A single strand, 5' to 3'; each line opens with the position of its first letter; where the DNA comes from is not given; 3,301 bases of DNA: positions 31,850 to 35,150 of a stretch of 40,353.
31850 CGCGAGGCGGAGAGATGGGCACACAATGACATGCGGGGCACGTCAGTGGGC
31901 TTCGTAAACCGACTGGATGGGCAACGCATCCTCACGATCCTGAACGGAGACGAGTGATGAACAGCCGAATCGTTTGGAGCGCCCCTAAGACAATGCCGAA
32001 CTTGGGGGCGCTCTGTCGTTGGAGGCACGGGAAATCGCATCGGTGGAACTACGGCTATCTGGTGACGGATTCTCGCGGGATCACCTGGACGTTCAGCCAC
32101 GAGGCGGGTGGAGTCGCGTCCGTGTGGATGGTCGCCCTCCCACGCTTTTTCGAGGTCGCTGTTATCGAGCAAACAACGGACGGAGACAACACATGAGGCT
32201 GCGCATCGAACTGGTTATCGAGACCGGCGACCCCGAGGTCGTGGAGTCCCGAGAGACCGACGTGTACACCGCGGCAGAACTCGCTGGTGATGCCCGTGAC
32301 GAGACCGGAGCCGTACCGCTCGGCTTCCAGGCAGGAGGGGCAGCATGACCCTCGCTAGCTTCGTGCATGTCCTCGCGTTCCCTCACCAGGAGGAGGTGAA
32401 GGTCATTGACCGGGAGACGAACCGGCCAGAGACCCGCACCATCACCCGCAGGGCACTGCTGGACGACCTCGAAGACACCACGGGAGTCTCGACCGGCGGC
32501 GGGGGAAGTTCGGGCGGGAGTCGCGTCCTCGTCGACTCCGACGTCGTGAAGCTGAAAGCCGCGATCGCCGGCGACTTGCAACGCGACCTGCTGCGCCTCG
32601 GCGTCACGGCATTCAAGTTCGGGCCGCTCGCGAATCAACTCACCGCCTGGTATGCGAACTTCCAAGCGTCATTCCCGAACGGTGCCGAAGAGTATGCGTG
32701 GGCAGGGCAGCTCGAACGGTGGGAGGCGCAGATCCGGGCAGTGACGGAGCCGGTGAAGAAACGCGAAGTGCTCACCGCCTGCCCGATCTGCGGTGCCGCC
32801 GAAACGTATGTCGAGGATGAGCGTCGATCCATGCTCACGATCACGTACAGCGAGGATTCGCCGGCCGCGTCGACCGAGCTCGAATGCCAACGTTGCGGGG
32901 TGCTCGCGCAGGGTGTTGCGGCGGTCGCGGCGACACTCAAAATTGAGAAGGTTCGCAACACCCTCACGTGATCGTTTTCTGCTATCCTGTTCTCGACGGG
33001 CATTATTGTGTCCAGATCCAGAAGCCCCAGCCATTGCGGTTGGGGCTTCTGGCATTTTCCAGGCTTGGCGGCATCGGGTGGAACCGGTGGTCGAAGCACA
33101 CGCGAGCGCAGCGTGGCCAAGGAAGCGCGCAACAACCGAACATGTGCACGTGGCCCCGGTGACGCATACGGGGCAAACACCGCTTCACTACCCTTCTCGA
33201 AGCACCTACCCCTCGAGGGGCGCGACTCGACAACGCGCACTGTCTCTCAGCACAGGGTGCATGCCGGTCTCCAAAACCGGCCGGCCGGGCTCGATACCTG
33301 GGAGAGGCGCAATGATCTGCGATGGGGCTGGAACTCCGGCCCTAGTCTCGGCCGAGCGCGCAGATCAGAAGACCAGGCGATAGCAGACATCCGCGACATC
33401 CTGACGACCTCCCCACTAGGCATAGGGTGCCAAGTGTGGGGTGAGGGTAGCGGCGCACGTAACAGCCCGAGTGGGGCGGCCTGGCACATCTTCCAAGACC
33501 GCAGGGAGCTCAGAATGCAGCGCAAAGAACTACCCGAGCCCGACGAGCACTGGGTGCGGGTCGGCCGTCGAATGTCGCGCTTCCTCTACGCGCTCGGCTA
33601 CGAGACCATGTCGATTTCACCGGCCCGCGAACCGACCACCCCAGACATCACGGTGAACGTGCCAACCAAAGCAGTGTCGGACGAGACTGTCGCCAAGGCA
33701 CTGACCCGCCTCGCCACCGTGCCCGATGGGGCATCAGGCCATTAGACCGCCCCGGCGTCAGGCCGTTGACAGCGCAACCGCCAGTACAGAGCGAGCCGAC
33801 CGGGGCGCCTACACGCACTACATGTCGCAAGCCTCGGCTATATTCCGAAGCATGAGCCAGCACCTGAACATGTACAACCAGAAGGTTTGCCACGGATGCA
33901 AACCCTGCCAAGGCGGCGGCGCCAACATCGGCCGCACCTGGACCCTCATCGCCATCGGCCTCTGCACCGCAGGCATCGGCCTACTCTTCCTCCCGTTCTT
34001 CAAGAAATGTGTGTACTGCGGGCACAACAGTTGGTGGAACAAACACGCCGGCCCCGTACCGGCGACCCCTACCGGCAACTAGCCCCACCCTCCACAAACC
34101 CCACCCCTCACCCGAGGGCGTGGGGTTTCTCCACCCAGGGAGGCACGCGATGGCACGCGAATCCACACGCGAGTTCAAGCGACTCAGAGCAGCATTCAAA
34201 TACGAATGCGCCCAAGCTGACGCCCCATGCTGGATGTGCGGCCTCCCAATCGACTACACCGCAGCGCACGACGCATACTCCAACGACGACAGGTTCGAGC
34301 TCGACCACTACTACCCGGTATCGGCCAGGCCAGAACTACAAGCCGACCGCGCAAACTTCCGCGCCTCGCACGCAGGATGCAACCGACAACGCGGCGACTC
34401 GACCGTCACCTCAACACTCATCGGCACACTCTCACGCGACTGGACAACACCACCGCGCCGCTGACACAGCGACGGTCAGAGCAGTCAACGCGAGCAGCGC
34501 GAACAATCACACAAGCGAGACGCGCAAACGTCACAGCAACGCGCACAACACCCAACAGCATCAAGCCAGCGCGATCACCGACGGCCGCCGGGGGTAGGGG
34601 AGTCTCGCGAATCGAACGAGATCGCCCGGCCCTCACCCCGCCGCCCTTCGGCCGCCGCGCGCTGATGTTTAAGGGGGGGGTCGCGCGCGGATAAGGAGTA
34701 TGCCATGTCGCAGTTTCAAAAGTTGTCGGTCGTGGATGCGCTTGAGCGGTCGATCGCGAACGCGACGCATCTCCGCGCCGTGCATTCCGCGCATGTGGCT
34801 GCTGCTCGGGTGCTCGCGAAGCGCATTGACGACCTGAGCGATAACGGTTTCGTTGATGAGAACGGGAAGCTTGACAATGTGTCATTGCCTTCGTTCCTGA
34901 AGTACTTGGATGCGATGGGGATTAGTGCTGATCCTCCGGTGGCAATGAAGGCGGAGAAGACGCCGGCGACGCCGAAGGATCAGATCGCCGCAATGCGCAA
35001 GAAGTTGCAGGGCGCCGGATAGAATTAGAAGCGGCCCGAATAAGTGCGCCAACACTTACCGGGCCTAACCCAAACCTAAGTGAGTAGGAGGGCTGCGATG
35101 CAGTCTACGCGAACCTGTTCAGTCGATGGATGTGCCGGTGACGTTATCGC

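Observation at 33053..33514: About 460-nt ORF-free, hairpin-dense region between the early-operon terminator and the first late gene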

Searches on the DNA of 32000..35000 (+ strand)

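Call 6: search_dna_similar(query=window:32000-35000:+, collection=phages, mode=near)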
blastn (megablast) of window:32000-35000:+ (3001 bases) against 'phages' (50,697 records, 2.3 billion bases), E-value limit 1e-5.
No match.

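Call 90: search_dna_similar(query=L227:1-300:+, collection=phages, mode=distant, max_evalue=0.1)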
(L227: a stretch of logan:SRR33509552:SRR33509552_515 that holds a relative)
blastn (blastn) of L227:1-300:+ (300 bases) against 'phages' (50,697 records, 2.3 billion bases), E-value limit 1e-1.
Records with a match: 3; places in all: 3; records where one place covers at least 80% of the query: 0.
Best place of each record, by identity: 95-99% 1; 80-90% 2.
By first word of the organism name: Brevundimonas 2; Mycobacterium 1.
By host as written in the record: Brevundimonas pondensis LVF1 2; Mycobacterium smegmatis mc#155 1.
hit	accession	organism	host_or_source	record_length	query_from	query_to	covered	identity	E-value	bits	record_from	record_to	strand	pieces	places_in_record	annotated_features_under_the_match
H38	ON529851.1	Brevundimonas phage vB_BpoS-Marchewka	Brevundimonas pondensis LVF1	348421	35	77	14%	86.7%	2e-3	49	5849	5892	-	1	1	tRNA-Leu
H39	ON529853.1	Brevundimonas phage vB_BpoS-Bambus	Brevundimonas pondensis LVF1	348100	35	77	14%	86.7%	2e-3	49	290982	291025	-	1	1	tRNA-Leu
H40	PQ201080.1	Mycobacterium phage EastView9101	Mycobacterium smegmatis mc#155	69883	7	33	9%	96.3%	2e-2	46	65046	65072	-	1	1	none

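Call 91: get_annotated_region(hit=H40, flank=1200)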
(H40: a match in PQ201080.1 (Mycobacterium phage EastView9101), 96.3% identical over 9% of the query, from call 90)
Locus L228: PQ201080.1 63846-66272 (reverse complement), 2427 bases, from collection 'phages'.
description: Mycobacterium phage EastView9101, complete genome.
organism: Mycobacterium phage EastView9101 (NCBI taxid 3250814)
taxonomy: Viruses; Duplodnaviria; Heunggongvirae; Uroviricota; Caudoviricetes
host: Mycobacterium smegmatis mc#155; source: -; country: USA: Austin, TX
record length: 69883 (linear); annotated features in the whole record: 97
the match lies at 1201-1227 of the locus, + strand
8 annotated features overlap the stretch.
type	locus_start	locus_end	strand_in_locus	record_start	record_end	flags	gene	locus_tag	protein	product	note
CDS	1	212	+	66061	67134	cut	90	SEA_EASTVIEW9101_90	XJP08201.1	hypothetical protein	-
CDS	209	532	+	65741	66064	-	89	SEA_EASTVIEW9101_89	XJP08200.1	hypothetical protein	-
CDS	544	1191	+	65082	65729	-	88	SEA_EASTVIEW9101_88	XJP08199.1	hypothetical protein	-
CDS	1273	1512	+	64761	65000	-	87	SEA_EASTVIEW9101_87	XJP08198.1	hypothetical protein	-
CDS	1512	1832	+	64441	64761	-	86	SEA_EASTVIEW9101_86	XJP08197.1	HNH endonuclease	-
CDS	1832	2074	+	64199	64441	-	85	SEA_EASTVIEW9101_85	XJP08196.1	hypothetical protein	-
CDS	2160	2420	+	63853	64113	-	84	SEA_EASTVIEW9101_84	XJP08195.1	hypothetical protein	-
CDS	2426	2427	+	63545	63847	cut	83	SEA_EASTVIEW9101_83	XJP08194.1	hypothetical protein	-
